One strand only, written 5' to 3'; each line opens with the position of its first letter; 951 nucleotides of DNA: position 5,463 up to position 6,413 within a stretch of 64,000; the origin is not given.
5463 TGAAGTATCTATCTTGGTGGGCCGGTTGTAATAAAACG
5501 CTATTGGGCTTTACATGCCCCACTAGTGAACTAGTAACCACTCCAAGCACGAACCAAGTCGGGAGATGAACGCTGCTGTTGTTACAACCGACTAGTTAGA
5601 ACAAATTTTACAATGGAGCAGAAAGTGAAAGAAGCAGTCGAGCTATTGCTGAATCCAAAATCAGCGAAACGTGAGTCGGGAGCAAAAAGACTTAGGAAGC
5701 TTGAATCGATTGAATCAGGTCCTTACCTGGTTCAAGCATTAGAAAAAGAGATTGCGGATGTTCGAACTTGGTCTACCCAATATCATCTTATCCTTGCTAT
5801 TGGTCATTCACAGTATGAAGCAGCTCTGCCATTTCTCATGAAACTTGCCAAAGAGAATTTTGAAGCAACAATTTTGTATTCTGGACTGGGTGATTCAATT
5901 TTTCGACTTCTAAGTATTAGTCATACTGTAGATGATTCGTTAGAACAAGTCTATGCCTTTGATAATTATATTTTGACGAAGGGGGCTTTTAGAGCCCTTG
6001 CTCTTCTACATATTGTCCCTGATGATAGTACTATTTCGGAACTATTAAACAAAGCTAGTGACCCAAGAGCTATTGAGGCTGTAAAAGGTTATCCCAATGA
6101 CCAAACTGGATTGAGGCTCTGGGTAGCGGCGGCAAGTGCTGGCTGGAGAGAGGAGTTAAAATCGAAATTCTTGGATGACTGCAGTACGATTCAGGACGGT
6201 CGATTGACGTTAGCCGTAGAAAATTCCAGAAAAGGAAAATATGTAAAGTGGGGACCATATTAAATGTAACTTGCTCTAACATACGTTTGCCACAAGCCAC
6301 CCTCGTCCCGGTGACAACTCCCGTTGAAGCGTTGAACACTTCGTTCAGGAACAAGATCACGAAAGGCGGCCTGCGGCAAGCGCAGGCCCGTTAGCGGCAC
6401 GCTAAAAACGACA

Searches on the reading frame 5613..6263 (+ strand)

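Call 8: search_protein_families(library=pfam, proteins=[window:5613-6263:+], max_evalue=0.1)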
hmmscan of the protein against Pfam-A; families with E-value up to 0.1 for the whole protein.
window:5613-6263:+ (216 aa): 3 families
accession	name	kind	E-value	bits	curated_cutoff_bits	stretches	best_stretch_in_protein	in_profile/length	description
PF13646.12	HEAT_2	-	0.0026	18.4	27.7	0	53-81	14-42/88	HEAT repeats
PF03130.22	HEAT_PBS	-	0.0086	17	20.9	0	56-79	2-25/27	PBS lyase HEAT-like repeat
PF09912.14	DUF2141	-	0.069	13.5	24.4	0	157-210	3-56/112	Uncharacterized protein conserved in bacteria (DUF2141)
